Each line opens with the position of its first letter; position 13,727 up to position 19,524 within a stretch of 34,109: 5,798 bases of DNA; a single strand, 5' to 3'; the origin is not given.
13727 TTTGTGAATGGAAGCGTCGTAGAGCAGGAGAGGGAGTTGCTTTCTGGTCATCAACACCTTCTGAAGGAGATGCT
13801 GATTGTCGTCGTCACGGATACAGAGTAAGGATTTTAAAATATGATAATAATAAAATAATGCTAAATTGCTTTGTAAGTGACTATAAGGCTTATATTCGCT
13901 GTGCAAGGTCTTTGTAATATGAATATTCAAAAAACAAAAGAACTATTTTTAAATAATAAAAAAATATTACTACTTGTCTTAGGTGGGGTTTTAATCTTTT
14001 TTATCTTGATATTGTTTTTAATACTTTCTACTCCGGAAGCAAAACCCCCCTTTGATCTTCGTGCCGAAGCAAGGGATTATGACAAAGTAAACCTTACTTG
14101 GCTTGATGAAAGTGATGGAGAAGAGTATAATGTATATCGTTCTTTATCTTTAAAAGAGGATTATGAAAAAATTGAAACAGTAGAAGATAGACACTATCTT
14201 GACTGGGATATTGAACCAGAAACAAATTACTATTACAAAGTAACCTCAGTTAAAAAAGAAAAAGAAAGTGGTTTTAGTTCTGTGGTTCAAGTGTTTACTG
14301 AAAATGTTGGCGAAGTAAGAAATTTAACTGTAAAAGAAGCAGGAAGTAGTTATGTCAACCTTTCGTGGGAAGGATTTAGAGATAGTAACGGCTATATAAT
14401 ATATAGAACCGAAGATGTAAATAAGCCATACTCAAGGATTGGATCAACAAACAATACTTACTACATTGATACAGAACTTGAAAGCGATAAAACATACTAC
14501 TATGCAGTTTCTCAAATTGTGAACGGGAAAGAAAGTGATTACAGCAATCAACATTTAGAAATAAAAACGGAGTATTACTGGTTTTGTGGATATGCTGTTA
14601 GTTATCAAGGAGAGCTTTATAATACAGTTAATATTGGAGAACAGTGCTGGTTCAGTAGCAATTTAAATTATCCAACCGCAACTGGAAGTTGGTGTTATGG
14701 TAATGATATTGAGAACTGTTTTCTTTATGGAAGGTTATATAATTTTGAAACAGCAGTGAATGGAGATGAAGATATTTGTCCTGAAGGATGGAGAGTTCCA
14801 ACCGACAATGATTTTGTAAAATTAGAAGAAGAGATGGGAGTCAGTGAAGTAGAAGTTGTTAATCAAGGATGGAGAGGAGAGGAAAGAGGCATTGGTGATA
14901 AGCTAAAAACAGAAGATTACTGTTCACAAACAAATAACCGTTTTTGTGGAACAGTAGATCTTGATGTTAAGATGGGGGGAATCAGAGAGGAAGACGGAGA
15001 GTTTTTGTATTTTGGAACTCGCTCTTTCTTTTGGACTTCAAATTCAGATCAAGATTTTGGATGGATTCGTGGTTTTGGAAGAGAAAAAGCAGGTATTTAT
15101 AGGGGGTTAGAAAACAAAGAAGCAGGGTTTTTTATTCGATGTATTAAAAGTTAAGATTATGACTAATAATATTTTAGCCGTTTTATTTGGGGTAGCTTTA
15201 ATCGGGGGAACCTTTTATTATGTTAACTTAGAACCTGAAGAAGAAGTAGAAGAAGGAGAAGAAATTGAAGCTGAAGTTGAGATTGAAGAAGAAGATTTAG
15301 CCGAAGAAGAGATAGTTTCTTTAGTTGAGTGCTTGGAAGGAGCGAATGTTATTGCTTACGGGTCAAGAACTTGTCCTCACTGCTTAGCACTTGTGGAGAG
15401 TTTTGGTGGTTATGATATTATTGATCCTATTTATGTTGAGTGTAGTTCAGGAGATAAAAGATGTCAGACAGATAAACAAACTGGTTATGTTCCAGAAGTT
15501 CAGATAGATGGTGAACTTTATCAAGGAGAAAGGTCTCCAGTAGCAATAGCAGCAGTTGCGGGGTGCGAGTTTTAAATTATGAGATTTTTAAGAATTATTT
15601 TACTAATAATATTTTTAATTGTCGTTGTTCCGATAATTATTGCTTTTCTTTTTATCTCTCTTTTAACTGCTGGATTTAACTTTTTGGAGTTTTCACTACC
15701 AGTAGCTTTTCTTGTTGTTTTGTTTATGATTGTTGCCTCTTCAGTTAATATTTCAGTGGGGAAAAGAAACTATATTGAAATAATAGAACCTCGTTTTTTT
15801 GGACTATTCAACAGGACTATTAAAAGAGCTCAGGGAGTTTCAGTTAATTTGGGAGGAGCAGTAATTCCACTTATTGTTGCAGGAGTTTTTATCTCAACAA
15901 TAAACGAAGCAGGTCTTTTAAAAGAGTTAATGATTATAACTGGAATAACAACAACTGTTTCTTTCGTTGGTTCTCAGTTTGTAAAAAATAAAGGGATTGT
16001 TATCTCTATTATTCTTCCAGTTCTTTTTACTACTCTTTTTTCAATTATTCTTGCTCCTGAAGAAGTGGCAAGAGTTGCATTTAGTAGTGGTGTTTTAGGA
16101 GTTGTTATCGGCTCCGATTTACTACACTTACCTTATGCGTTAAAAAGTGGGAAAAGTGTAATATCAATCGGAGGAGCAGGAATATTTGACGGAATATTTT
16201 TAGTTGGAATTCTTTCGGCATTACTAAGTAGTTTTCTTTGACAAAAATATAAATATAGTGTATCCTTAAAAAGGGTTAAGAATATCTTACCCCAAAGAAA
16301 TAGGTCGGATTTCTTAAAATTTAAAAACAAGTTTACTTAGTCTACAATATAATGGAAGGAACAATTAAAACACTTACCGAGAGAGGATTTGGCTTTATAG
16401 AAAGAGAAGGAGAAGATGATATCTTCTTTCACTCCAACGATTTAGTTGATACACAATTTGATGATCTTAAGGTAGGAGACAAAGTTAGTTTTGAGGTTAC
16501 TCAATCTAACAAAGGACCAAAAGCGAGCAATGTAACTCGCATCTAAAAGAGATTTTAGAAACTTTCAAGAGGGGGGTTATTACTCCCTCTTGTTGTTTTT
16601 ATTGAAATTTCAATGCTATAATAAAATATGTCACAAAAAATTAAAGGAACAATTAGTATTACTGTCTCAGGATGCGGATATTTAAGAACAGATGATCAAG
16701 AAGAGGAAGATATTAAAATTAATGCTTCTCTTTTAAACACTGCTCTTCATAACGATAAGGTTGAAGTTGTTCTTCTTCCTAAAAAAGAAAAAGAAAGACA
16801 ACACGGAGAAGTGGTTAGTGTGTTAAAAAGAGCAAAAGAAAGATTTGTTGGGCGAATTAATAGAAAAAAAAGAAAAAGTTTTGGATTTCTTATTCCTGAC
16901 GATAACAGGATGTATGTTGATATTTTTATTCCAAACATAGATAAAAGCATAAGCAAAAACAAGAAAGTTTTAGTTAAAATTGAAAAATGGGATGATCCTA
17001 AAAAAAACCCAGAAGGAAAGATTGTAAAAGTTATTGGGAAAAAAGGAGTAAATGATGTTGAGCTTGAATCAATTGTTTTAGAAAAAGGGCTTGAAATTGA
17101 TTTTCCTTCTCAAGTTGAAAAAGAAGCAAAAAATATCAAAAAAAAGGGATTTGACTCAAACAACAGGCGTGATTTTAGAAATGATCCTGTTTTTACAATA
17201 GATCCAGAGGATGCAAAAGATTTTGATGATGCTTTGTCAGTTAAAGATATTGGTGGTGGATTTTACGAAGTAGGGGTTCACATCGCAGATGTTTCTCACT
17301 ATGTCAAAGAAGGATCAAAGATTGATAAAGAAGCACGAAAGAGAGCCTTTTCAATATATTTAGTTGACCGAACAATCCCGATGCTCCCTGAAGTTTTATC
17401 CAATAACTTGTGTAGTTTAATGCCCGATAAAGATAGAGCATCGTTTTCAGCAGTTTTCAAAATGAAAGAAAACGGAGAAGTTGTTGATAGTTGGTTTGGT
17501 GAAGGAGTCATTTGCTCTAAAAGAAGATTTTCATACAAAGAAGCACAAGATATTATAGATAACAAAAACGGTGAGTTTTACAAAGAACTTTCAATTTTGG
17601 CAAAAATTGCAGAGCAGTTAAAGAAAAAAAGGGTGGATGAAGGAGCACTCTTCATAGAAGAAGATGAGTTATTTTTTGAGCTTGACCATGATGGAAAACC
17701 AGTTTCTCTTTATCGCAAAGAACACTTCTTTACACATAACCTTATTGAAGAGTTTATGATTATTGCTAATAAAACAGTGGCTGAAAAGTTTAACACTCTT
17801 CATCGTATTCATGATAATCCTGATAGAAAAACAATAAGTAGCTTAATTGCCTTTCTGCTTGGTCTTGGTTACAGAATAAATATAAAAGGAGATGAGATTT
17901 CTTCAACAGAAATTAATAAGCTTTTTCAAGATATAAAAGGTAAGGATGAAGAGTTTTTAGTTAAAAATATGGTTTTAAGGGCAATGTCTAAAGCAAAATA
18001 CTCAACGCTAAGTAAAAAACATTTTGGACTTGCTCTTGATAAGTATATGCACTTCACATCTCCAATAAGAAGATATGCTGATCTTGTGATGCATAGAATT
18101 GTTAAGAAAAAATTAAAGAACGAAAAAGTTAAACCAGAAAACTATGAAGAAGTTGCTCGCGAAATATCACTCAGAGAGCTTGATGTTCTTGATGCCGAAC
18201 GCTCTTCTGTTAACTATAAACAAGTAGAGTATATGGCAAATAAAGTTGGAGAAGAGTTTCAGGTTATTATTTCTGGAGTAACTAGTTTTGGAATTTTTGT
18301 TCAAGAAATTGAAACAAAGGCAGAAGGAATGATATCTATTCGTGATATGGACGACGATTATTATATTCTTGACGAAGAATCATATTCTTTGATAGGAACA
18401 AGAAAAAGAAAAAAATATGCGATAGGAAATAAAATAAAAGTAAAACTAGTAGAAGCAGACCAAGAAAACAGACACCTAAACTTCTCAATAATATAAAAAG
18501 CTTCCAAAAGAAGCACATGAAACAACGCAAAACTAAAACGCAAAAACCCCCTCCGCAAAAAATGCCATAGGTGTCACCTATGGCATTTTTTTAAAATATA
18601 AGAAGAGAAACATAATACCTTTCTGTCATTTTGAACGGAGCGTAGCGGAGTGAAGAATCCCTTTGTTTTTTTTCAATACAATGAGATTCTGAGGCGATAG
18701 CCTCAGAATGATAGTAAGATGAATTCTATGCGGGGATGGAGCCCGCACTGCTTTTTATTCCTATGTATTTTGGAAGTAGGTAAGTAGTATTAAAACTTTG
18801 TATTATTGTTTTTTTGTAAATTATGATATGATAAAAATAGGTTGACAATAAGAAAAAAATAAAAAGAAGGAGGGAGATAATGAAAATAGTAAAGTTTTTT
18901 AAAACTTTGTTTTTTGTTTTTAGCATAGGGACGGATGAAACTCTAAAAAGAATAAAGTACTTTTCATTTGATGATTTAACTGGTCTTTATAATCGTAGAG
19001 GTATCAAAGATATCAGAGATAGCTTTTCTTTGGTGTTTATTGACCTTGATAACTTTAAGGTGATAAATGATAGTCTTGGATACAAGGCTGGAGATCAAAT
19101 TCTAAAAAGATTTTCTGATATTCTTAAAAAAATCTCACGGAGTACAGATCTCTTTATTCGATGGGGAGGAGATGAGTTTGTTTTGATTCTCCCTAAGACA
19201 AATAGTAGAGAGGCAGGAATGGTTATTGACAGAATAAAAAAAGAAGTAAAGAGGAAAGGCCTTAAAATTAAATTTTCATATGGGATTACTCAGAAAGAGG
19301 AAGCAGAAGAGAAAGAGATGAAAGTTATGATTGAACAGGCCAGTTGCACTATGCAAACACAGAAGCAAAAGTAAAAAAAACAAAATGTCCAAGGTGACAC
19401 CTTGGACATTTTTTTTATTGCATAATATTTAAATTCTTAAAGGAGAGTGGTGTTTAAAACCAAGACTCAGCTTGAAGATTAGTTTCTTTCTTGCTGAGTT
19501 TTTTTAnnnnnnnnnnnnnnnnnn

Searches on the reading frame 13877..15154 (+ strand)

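Call 15: search_protein_families(library=pfam, proteins=[window:13877-15154:+])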
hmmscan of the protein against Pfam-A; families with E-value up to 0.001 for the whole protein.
window:13877-15154:+ (425 aa): 2 families
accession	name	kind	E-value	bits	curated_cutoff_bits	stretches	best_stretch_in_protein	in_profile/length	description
PF09603.15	Fib_succ_major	-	3.4e-30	106.1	33.9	1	251-424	1-187/187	Fibrobacter succinogenes major domain (Fib_succ_major)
PF00041.27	fn3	-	5.1e-08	33.5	25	0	146-224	2-79/84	Fibronectin type III domain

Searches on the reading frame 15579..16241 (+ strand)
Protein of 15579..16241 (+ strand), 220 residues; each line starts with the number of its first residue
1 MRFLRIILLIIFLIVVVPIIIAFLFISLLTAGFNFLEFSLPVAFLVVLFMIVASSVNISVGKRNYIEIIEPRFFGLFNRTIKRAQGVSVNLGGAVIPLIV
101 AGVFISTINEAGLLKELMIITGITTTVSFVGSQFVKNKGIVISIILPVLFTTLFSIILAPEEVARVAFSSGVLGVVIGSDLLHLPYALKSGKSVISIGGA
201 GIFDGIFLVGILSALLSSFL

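Call 15: search_protein_families(library=pfam, proteins=[window:15579-16241:+])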
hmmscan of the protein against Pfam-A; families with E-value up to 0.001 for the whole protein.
window:15579-16241:+ (220 aa): 1 family
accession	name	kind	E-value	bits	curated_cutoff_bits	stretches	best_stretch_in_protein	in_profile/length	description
PF07758.16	DUF1614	-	3.3e-34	118.7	23.9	1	51-216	1-171/171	Protein of unknown function (DUF1614)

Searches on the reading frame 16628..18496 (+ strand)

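Call 15: search_protein_families(library=pfam, proteins=[window:16628-18496:+])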
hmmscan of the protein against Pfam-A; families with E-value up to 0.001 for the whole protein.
window:16628-18496:+ (622 aa): 6 families
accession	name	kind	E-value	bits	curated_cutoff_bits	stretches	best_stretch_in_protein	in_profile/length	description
PF00773.25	RNB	-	4.9e-106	355.1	29.3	1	180-497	1-325/326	RNB domain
PF17876.7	CSD2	-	5.7e-22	78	26.2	1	87-160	1-74/74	Cold shock domain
PF08206.17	OB_RNB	-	1.8e-17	63.2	24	2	7-65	1-58/58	Ribonuclease B OB domain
PF00575.29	S1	-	2.8e-09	37.7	22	1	539-621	3-73/74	S1 RNA binding domain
PF17849.7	OB_Dis3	-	1.5e-08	35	22.8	1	109-153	32-76/77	Dis3-like cold-shock domain 2 (CSD2)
PF25049.1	OB_HELZ2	-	1.7e-05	25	29.3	0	20-70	36-89/90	3'-5' exoribonuclease HELZ2, OB-fold domain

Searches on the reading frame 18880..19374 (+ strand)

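Call 38: search_protein_families(library=pfam, proteins=[window:18880-19374:+], max_evalue=0.01)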
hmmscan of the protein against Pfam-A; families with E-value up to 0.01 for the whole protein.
window:18880-19374:+ (164 aa): 2 families
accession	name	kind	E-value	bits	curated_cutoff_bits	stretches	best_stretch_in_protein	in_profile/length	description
PF00990.26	GGDEF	-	4.5e-30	105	23.8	1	30-163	3-156/161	Diguanylate cyclase, GGDEF domain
PF24898.2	GGDEF_GdpP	-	0.0062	17.3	30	0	54-145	1-96/126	Cyclic-di-AMP phosphodiesterase GdpP-like, GGDEF domain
